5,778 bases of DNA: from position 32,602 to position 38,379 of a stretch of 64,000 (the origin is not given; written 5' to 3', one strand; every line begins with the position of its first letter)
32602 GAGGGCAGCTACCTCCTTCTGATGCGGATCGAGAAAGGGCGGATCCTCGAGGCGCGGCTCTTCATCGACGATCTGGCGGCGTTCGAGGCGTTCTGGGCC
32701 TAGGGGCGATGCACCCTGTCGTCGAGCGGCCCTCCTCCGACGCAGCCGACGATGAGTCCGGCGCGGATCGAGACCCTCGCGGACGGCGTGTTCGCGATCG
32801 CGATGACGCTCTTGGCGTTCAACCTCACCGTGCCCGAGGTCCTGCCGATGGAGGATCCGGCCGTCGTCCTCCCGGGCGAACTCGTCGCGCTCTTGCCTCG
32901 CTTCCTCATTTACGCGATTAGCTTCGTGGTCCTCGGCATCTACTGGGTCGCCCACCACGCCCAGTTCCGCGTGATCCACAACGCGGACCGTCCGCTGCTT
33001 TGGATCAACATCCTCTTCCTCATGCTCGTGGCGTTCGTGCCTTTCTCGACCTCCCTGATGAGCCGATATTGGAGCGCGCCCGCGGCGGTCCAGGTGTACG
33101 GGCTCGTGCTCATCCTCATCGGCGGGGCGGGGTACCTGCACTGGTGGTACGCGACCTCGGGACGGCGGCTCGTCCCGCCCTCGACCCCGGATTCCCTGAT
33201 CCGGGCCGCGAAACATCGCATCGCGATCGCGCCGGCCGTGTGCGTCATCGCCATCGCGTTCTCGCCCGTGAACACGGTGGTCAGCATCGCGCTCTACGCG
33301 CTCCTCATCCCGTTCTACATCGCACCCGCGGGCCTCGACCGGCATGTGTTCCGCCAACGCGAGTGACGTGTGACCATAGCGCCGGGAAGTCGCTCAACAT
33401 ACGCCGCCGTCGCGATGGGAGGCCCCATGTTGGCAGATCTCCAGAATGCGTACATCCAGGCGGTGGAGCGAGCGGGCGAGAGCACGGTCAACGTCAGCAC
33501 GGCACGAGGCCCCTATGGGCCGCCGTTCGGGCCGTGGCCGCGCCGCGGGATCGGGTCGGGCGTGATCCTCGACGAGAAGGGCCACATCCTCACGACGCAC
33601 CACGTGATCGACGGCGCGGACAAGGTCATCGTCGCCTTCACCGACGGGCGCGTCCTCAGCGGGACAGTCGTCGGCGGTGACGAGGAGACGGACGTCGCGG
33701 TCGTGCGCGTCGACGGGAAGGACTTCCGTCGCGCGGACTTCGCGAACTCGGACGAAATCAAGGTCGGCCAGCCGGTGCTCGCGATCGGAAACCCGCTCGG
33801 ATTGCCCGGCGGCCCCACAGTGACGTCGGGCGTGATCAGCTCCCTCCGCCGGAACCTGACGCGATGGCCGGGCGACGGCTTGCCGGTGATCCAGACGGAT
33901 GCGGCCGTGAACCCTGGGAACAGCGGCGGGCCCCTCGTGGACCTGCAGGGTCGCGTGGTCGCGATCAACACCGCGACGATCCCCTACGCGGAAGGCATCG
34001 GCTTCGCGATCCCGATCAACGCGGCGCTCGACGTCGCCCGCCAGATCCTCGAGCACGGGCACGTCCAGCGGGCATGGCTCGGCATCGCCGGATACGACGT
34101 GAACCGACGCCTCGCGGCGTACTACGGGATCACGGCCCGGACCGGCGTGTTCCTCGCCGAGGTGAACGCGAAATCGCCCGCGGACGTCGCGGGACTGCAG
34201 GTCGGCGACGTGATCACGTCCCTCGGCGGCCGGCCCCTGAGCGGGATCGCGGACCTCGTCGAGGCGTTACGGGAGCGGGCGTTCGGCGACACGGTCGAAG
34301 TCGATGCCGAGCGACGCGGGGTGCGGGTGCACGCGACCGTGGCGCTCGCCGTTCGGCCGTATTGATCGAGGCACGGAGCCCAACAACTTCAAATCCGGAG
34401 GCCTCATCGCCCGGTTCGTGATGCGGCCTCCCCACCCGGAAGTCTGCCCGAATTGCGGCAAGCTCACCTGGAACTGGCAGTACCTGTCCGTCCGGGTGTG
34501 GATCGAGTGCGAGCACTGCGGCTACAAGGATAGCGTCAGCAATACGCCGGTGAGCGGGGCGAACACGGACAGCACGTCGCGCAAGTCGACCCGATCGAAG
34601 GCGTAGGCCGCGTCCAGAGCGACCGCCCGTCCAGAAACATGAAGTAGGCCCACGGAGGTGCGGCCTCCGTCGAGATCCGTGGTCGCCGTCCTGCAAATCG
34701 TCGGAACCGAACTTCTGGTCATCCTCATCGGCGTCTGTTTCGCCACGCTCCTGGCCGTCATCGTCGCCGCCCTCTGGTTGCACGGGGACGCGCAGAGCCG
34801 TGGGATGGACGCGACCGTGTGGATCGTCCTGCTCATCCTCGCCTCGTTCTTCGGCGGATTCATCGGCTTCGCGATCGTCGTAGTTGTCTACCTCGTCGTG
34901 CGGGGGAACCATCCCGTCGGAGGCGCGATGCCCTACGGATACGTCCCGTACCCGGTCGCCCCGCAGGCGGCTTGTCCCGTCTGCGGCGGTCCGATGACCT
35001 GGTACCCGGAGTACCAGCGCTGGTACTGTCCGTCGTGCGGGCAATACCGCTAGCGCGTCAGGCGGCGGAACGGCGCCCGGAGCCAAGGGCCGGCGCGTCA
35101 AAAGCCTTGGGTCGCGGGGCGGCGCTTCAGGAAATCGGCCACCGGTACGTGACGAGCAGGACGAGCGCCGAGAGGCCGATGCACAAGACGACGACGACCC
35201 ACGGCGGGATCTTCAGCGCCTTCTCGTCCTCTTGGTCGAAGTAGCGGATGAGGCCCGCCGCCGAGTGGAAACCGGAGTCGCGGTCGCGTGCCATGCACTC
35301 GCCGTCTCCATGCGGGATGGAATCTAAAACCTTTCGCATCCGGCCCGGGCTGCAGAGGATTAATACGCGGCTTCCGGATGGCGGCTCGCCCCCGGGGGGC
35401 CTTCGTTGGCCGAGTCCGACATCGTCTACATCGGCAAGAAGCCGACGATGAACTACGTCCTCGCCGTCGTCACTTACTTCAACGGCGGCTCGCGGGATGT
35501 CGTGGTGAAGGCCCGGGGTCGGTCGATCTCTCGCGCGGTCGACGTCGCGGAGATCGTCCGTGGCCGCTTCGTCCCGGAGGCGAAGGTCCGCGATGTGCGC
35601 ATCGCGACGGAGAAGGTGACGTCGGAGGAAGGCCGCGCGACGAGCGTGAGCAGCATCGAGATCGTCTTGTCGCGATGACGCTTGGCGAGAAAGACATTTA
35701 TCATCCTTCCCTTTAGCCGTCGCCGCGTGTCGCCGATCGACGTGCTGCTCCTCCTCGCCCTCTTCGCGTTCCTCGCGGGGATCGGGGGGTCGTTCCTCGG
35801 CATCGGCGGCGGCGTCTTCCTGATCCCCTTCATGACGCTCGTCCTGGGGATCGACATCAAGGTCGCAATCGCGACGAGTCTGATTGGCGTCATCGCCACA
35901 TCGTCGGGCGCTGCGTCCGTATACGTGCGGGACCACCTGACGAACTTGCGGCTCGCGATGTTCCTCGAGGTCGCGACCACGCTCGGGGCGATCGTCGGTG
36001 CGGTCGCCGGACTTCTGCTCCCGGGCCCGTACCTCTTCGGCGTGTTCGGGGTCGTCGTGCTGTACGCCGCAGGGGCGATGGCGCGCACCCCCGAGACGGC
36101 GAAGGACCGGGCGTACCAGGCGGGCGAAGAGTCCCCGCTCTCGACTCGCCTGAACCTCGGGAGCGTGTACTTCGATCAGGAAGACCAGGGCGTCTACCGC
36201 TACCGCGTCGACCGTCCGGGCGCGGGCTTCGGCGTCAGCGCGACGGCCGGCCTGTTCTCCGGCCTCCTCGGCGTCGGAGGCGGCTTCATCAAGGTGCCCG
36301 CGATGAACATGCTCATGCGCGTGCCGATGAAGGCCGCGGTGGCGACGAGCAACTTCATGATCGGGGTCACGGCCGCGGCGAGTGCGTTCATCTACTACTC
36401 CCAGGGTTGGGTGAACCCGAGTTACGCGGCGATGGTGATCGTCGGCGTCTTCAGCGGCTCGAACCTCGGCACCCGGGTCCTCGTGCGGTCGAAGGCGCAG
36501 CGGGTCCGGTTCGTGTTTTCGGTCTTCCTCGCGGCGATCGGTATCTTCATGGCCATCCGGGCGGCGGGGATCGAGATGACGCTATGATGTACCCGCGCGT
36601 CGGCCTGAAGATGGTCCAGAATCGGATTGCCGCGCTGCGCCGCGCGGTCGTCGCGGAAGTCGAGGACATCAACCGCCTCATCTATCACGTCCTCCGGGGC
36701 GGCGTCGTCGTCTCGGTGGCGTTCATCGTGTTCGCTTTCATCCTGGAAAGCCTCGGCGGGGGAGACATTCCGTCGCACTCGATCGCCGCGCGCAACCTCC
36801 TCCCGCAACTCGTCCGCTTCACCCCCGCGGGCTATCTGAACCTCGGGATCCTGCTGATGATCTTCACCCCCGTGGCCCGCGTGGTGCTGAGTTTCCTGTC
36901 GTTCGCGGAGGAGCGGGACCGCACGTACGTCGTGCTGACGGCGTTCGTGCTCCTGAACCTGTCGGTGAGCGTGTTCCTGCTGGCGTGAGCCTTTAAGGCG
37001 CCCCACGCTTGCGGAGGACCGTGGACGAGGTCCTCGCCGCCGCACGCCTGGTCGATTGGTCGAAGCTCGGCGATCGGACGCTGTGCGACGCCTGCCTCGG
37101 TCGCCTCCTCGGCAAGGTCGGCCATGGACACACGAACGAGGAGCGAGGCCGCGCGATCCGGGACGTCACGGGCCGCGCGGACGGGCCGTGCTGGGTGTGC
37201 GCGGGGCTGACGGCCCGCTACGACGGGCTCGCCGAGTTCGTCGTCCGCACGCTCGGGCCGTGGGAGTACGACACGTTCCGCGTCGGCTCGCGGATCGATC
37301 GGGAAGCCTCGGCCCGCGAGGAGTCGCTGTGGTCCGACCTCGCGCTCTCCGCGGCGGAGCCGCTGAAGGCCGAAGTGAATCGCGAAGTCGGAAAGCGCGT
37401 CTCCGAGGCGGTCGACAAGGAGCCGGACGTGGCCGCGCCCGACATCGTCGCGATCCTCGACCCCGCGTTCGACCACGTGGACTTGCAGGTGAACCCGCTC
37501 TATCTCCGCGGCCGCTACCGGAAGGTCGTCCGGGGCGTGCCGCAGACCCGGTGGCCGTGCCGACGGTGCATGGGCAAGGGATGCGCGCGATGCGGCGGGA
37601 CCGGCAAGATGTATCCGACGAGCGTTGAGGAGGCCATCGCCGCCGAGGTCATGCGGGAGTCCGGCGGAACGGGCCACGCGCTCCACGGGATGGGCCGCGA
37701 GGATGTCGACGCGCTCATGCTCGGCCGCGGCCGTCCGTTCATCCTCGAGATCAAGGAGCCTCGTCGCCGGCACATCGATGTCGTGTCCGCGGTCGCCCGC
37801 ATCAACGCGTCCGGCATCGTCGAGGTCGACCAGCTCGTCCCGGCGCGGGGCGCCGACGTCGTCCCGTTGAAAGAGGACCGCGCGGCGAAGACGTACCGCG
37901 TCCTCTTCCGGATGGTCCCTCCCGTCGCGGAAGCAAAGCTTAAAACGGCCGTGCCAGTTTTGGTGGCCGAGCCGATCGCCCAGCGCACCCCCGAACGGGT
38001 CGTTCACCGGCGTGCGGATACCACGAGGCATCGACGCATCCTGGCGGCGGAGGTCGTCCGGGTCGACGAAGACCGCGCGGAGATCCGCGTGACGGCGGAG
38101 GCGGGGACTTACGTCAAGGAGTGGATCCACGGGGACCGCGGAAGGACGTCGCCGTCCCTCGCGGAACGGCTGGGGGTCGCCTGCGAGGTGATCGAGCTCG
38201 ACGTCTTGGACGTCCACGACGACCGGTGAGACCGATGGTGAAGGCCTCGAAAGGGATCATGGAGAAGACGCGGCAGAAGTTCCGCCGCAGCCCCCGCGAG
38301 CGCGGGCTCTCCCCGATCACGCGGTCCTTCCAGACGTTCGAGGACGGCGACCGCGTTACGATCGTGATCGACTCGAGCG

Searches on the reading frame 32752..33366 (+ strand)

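Call 59: search_protein_families(library=pfam, proteins=[window:32752-33366:+], max_evalue=0.0001)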
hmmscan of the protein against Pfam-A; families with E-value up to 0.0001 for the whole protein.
window:32752-33366:+ (204 aa): 1 family
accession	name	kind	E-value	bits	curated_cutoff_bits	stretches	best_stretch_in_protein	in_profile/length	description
PF06736.16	TMEM175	-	4.2e-26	91.7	25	1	5-97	1-88/88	Endosomal/lysosomal potassium channel TMEM175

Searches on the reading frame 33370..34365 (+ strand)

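Call 9: search_protein_families(library=pfam, proteins=[window:33370-34365:+], max_evalue=0.01)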
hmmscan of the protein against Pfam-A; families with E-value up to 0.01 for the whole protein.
window:33370-34365:+ (331 aa): 6 families
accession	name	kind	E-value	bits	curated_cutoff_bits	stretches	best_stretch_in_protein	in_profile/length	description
PF13365.12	Trypsin_2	-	1.2e-35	123.8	27.6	1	62-199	1-144/144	Trypsin-like peptidase domain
PF13180.12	PDZ_2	-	6.7e-12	46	27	1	258-326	12-80/80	PDZ domain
PF00089.32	Trypsin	-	7.9e-12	45.9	20.6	1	63-221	28-218/220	Trypsin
PF17820.7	PDZ_6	-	1.4e-10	41.2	27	1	263-307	3-46/54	PDZ domain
PF00595.29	PDZ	-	8.8e-08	32.9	23.2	1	248-296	23-63/81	PDZ domain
PF14685.13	PDZ_Tricorn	-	0.0069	16.8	25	0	264-317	26-80/88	Tricorn protease PDZ domain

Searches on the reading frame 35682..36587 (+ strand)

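Call 58: search_protein_families(library=pfam, proteins=[window:35682-36587:+], max_evalue=0.0001)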
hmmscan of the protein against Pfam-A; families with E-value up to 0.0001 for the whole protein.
window:35682-36587:+ (301 aa): 1 family
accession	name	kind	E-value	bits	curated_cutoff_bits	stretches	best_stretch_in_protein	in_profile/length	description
PF01925.25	TauE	-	5.1e-49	167.5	32.6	1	25-290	1-237/237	Sulfite exporter TauE/SafE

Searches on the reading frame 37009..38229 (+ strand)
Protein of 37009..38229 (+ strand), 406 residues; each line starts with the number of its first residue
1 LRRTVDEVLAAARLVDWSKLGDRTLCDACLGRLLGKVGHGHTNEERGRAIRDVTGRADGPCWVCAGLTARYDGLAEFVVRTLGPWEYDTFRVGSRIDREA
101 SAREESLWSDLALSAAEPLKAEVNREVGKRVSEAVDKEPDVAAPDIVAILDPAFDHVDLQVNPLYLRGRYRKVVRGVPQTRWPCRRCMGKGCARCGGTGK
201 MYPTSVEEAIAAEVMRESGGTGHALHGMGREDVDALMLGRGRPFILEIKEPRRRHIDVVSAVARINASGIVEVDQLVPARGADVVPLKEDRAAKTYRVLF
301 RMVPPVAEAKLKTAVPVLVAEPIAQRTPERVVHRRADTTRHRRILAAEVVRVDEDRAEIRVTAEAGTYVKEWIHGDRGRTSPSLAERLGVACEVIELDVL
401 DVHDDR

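Call 59: search_protein_families(library=pfam, proteins=[window:37009-38229:+], max_evalue=0.0001)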
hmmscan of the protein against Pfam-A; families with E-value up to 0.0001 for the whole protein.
window:37009-38229:+ (406 aa): 2 families
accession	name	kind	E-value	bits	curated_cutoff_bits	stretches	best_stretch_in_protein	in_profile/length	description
PF21238.2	Pus10_C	-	1.1e-61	208.8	27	1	165-402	1-231/232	Pus10, C-terminal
PF22023.1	Pus10_THUMP_arc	-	9.7e-25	87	28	1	75-151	2-78/78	Pus10 THUMP domain, archaeal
